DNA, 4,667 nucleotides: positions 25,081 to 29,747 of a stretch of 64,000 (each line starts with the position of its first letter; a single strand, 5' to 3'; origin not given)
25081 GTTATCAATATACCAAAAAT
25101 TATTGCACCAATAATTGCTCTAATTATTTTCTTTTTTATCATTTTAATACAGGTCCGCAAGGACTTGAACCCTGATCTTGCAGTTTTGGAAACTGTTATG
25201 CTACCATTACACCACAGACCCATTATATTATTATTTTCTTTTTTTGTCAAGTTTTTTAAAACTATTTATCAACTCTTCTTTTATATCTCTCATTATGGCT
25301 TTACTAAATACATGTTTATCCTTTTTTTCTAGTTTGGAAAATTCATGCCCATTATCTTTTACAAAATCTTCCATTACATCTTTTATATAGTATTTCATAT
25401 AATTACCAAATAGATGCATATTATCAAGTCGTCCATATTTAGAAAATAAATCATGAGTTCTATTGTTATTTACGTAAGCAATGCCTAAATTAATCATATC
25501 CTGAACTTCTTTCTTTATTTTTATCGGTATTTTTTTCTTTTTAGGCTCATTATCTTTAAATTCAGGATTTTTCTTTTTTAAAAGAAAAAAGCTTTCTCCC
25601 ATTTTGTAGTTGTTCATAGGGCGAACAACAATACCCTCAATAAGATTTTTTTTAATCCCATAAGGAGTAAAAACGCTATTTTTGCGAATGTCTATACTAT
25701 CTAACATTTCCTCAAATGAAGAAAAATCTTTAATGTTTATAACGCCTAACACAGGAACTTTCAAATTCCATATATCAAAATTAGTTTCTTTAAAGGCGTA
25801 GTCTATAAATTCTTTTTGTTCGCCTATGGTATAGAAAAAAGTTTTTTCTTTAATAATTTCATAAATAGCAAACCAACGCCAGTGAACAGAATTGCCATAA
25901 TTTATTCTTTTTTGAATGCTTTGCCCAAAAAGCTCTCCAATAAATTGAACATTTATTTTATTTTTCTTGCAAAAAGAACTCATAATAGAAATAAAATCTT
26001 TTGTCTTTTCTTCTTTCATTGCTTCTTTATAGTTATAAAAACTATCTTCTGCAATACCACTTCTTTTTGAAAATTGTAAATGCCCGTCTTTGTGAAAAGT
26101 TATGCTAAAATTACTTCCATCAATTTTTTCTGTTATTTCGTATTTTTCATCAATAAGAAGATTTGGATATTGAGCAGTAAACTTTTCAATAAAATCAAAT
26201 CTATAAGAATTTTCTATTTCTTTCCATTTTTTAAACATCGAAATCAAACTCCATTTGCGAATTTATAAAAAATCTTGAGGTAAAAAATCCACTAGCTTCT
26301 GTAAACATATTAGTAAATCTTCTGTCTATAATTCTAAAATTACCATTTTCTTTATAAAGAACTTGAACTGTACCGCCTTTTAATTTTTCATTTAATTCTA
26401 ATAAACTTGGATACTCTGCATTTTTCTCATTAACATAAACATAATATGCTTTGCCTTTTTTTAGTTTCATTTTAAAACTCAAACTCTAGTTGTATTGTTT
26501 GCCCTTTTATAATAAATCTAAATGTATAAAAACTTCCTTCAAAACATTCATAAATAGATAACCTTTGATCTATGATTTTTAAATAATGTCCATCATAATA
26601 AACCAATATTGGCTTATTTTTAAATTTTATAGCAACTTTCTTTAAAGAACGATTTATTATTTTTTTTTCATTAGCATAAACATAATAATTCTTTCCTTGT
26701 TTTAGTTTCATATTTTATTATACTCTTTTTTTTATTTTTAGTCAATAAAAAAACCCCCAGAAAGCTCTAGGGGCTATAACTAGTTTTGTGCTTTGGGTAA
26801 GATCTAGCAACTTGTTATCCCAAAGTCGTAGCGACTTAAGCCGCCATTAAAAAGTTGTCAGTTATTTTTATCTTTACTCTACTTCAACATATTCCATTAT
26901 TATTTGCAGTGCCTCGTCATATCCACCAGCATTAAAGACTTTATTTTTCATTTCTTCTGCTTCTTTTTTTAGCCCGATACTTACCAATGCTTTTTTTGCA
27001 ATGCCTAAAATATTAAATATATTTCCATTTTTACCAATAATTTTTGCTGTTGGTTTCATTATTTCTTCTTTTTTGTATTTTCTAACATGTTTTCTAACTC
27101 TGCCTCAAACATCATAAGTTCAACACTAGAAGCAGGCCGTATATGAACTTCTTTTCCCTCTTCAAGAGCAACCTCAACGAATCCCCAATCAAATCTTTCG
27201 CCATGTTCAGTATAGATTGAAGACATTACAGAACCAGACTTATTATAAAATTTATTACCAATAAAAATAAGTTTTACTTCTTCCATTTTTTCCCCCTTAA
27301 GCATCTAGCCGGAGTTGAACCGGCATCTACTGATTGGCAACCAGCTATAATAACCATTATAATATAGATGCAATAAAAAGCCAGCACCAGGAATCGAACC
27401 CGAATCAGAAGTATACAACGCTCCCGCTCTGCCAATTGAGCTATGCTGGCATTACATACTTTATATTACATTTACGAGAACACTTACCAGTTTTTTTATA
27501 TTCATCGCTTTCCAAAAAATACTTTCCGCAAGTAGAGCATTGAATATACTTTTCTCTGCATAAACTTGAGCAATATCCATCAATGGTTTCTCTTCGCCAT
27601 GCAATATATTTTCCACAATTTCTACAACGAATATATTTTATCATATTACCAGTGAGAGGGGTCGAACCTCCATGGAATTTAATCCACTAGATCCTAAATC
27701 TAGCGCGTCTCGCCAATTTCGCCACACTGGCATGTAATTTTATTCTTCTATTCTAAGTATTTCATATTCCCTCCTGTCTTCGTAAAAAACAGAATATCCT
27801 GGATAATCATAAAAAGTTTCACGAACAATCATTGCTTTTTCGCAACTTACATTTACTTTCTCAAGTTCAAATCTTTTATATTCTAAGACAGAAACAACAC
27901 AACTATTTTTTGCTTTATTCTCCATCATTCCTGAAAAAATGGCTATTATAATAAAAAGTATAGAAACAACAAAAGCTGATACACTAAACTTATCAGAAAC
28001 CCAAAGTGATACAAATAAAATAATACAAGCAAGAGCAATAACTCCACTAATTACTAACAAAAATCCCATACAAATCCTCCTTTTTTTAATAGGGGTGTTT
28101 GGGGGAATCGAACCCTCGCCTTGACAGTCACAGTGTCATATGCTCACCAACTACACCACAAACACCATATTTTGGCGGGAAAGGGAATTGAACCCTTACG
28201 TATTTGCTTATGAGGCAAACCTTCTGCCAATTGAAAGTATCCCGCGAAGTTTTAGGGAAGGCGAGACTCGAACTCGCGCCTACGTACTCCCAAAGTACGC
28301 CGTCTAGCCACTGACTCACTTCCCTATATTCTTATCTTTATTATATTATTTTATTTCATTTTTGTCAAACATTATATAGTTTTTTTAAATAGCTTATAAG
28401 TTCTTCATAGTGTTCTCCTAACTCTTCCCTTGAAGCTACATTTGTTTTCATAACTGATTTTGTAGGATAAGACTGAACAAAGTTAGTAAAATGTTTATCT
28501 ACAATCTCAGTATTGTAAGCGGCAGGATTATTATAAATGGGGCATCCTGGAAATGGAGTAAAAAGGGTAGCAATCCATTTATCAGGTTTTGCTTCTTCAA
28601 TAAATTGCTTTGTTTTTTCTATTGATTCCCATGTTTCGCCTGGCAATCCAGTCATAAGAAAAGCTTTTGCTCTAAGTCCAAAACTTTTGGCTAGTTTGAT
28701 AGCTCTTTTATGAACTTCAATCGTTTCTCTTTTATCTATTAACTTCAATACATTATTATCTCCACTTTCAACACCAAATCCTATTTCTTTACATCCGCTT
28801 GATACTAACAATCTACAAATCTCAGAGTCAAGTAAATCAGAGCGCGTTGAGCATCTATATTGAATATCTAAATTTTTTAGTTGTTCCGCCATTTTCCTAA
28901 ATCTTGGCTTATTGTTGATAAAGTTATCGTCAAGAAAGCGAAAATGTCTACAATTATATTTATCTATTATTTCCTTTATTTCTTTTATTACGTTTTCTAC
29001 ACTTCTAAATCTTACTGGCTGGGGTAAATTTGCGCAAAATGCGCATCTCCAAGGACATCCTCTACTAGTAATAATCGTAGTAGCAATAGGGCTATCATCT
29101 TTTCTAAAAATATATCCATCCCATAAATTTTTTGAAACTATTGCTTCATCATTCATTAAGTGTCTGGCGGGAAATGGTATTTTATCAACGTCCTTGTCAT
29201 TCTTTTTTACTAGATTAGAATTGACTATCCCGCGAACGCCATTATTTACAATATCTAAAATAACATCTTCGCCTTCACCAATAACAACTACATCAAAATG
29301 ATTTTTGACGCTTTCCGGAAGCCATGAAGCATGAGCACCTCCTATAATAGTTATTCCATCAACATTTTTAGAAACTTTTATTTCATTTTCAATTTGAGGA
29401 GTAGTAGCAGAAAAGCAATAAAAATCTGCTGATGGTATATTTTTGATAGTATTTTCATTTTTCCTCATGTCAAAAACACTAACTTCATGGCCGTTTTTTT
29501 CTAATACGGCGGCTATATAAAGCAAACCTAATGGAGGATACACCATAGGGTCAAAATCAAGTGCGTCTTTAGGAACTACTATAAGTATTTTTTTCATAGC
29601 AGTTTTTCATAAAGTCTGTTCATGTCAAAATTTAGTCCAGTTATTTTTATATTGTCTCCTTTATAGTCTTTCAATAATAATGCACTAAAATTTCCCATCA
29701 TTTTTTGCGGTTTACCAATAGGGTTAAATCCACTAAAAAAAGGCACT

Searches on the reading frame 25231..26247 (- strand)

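Call 37: search_protein_families(library=pfam, proteins=[window:25231-26247:-], max_evalue=0.001)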
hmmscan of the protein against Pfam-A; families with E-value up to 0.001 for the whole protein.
window:25231-26247:- (338 aa): 2 families
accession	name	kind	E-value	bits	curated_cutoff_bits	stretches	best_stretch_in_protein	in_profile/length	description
PF09414.15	RNA_ligase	-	9.1e-17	62.2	27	1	35-214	2-161/171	RNA ligase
PF18043.6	T4_Rnl2_C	-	3.6e-12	46.9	27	1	256-323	15-81/82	T4 RNA ligase 2 C-terminal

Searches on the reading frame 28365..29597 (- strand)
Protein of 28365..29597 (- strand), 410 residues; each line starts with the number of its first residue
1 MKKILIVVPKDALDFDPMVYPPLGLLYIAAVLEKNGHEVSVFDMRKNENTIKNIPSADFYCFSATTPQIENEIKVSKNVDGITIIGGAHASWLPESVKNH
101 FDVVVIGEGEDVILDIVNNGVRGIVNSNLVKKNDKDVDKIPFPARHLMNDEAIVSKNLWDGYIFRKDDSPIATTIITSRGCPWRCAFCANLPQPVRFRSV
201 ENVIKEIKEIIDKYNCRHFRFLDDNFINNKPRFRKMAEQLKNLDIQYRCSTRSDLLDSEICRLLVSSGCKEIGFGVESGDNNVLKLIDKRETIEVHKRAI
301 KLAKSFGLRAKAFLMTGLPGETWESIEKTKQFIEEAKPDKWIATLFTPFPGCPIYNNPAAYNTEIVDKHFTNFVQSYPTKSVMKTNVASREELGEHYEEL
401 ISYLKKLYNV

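Call 36: search_protein_families(library=pfam, proteins=[window:28365-29597:-], max_evalue=0.001)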
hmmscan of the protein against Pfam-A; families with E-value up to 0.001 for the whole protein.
window:28365-29597:- (410 aa): 3 families
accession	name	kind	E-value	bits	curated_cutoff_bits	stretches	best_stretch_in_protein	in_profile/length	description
PF04055.27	Radical_SAM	-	7.1e-29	101.5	29.5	1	175-333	1-166/166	Radical SAM superfamily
PF02310.24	B12-binding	-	6e-14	52.4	32.1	1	19-114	11-118/121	B12 binding domain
PF19864.5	Radical_SAM_N2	-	6.9e-05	22.8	29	1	84-118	89-123/151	Radical SAM proteins, N-terminal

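Call 75: search_protein_families(library=ncbifam, proteins=[window:28365-29597:-], max_evalue=0.001)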
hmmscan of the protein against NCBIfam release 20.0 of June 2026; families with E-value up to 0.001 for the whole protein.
window:28365-29597:- (410 aa): 38 families (the best 25 are shown)
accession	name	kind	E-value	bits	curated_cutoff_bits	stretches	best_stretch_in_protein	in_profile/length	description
TIGR04479.1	bcpD_PhpK_rSAM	subfamily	4.1e-38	131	600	1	158-363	227-436/504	PhpK family radical SAM P-methyltransferase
TIGR04013.1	B12_SAM_MJ_1487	hypoth_equivalog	2.8e-34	118.6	251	1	27-372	15-371/382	TIGR04013 family B12-binding domain/radical SAM domain-containing protein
TIGR02026.1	BchE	equivalog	1.1e-33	116.9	481.35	1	19-393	19-416/497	magnesium-protoporphyrin IX monomethyl ester anaerobic oxidative cyclase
TIGR03471.1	HpnJ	equivalog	4.2e-33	114.9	577.6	1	125-367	157-395/472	hopanoid biosynthesis associated radical SAM protein HpnJ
NF050148.1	rSAM_ApyD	equivalog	1.8e-31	109.3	750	1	85-360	108-395/645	RiPP biosynthesis radical SAM protein ApyD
TIGR04072.2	rSAM_ladder_B12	equivalog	2.9e-30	105.3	360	1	52-335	67-348/443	lipid biosynthesis B12-binding/radical SAM protein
NF038361.1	rSAM_Sden_1168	equivalog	5.6e-30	104.4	575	1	132-357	245-472/560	Sden_1168 family B12-binding radical SAM P-methyltransferase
TIGR04014.1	B12_SAM_MJ_0865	equivalog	7.2e-29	100.8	360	1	23-356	12-356/434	methyl-coenzyme M reductase glutamine C-methyltransferase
NF033070.1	rSAM_AprD4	equivalog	2.1e-26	92.8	500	1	19-395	39-422/456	AprD4 family radical SAM diol-dehydratase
TIGR04295.1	B12_rSAM_oligo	hypoth_equivalog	1.2e-23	83.5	400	1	41-304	61-329/422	TIGR04295 family B12-binding domain-containing radical SAM protein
TIGR04385.1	B12_rSAM_cofa1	equivalog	1.4e-22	80.6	450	1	83-335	102-363/438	B12 lower ligand biosynthesis radical SAM protein BzaD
TIGR04367.1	HpnR_B12_rSAM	equivalog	1.1e-19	70.4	650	1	21-360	21-375/490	hopanoid C-3 methylase HpnR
TIGR03975.1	rSAM_ocin_1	subfamily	7e-17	61.1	281.85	1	82-332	159-426/606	RiPP maturation radical SAM C-methyltransferase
NF045585.1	rSAM_slr0320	equivalog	1.6e-15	56.6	775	1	80-285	138-356/511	photosystem II high light acclimation radical SAM protein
NF040542.1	rSAM_RCCLKC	equivalog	8e-15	54.9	450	1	20-367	11-386/423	arsinothricin biosynthesis radical SAM protein ArsL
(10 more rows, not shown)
